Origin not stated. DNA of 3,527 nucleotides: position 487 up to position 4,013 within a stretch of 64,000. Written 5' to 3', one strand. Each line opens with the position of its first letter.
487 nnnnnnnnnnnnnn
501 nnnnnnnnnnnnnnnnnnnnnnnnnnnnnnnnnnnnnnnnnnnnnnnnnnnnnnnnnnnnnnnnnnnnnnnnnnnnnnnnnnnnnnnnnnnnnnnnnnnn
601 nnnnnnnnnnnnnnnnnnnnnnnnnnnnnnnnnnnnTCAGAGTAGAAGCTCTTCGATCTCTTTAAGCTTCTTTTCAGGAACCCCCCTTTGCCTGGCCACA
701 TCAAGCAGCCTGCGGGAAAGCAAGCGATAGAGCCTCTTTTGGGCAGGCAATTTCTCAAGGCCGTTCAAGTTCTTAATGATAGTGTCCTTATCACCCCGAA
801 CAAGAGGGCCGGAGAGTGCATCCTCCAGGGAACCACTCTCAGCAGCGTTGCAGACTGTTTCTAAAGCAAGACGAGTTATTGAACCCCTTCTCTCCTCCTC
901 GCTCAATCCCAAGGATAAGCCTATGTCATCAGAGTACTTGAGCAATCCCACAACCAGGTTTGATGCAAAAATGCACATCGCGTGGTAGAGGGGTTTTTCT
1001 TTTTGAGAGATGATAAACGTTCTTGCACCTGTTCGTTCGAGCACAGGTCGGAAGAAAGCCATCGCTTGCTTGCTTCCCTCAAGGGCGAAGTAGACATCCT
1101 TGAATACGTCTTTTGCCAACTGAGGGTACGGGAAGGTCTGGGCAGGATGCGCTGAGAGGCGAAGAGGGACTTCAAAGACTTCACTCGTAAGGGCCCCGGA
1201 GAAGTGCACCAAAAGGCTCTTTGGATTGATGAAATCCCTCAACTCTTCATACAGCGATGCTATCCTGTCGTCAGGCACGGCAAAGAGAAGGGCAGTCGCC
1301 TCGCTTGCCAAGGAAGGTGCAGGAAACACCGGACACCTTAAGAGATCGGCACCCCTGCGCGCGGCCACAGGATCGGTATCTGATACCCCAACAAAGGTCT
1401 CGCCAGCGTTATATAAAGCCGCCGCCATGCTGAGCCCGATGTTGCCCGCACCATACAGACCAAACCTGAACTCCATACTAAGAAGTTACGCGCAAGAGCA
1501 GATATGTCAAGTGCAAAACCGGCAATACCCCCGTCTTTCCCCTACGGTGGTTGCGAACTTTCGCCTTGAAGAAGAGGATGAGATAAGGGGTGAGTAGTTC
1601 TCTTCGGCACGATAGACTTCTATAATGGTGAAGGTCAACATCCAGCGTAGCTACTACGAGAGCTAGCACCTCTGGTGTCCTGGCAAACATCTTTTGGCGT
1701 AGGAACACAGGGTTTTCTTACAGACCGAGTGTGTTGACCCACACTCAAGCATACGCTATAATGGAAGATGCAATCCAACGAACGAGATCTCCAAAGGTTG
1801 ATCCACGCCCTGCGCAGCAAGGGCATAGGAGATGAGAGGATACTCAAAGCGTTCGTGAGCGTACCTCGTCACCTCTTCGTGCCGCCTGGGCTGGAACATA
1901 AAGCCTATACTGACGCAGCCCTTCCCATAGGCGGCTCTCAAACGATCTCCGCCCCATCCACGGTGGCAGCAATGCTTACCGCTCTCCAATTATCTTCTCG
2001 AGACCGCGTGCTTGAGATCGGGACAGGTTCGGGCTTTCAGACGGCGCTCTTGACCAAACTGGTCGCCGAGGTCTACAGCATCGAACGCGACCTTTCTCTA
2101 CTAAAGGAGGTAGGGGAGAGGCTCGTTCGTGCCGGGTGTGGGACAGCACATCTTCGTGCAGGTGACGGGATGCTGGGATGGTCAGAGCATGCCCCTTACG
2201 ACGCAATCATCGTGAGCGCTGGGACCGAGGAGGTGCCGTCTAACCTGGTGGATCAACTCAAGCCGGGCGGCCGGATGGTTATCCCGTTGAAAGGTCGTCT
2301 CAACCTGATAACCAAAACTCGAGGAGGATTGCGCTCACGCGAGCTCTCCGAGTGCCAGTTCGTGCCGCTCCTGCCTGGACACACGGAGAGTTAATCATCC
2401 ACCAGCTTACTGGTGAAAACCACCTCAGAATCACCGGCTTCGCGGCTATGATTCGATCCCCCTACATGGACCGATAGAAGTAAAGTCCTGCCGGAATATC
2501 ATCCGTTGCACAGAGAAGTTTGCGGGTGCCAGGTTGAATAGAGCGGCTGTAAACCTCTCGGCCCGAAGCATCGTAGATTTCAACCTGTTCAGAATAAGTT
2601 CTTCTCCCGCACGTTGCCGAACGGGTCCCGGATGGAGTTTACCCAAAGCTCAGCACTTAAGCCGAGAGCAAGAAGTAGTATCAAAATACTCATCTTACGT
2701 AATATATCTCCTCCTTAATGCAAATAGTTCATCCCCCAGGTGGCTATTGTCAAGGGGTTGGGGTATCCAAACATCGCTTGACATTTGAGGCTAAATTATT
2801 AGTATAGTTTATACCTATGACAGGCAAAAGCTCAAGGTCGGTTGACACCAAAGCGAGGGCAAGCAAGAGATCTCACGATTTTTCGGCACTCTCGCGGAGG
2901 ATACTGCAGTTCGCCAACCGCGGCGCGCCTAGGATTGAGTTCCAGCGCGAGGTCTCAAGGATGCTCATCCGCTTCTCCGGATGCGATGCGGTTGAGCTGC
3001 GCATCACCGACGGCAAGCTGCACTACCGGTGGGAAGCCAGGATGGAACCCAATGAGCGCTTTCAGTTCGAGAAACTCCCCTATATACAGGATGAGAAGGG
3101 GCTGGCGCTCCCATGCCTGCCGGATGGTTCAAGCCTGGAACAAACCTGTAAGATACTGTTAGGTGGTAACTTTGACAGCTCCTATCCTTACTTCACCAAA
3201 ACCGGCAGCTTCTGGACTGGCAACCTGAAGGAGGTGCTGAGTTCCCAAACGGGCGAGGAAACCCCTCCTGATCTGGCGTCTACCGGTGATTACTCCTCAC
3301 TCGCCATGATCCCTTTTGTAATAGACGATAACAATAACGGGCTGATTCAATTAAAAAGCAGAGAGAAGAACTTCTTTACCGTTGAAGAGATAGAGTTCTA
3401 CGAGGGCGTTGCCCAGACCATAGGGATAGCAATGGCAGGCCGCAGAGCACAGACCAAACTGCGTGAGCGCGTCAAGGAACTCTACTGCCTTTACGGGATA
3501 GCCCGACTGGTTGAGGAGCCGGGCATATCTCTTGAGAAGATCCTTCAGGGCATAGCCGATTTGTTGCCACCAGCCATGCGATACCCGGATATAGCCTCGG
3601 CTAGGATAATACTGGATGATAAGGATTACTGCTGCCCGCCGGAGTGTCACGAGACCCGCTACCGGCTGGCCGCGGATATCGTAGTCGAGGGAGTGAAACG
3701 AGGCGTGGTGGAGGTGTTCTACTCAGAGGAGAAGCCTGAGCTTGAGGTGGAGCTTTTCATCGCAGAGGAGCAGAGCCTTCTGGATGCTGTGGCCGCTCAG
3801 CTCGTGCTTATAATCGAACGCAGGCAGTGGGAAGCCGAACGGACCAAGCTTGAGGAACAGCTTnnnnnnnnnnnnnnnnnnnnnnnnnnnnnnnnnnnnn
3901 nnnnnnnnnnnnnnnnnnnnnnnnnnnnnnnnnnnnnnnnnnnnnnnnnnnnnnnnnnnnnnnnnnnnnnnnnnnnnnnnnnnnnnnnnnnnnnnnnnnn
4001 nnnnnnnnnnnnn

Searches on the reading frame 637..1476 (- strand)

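Call 5: search_protein_families(library=pfam, proteins=[window:637-1476:-], max_evalue=0.01)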
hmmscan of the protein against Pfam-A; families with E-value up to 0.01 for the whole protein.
window:637-1476:- (279 aa): 3 families
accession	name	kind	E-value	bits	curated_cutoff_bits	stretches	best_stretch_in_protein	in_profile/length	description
PF10728.14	DUF2520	-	3.1e-24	85.5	25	1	128-256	1-124/125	Domain of unknown function (DUF2520)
PF10727.15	Rossmann-like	-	6.2e-08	32.9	23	1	5-101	17-116/131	Rossmann-like domain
PF03807.23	F420_oxidored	-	0.002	19.1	21.6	1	5-81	2-80/94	NADP oxidoreductase coenzyme F420-dependent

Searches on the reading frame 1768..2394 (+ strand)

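Call 5: search_protein_families(library=pfam, proteins=[window:1768-2394:+], max_evalue=0.01)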
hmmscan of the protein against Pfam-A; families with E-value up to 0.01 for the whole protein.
window:1768-2394:+ (208 aa): 5 families
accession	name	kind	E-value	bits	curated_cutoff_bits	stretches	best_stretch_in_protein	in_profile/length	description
PF01135.25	PCMT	-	9.3e-56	189.3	20.3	1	9-202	4-206/210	Protein-L-isoaspartate(D-aspartate) O-methyltransferase (PCMT)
PF00398.26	RrnaAD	-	2.2e-08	33.9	24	1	60-119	13-72/263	Ribosomal RNA adenine dimethylase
PF13649.12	Methyltransf_25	-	7.7e-05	23.7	27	1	81-168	1-97/97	Methyltransferase domain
PF08241.18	Methyltransf_11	-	0.00053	21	21.2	1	82-171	1-94/95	Methyltransferase domain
PF13489.12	Methyltransf_23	-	0.0016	18.6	27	1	74-171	19-115/164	Methyltransferase domain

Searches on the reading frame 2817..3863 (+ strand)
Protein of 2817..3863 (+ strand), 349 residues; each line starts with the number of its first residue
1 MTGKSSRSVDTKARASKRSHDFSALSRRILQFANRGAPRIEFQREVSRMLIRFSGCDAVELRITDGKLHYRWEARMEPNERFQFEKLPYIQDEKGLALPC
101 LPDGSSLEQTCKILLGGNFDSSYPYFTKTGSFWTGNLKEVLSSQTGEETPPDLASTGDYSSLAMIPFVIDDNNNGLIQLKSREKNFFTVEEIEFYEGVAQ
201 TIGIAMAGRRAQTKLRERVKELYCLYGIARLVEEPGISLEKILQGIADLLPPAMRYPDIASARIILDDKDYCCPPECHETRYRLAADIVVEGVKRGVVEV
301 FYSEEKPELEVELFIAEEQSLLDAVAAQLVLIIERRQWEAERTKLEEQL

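Call 61: search_solved_structures(query=window:2817-3863:+, max_evalue=1, show_alignments=0)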
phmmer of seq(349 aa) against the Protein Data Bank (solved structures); distinct sequences matched with E-value up to 1: 3.
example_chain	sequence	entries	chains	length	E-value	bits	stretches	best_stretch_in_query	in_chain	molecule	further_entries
6mrr_A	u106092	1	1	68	0.2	13.7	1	39-96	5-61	Foldit1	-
1tfd_A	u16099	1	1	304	0.57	12.2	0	94-133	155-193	TRANSFERRIN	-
3h1n_A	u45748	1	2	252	0.76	11.8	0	58-147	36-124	Probable glutathione S-transferase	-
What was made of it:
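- Tried and rejected: Searched against PDB sequences, it found nothing (call 61).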
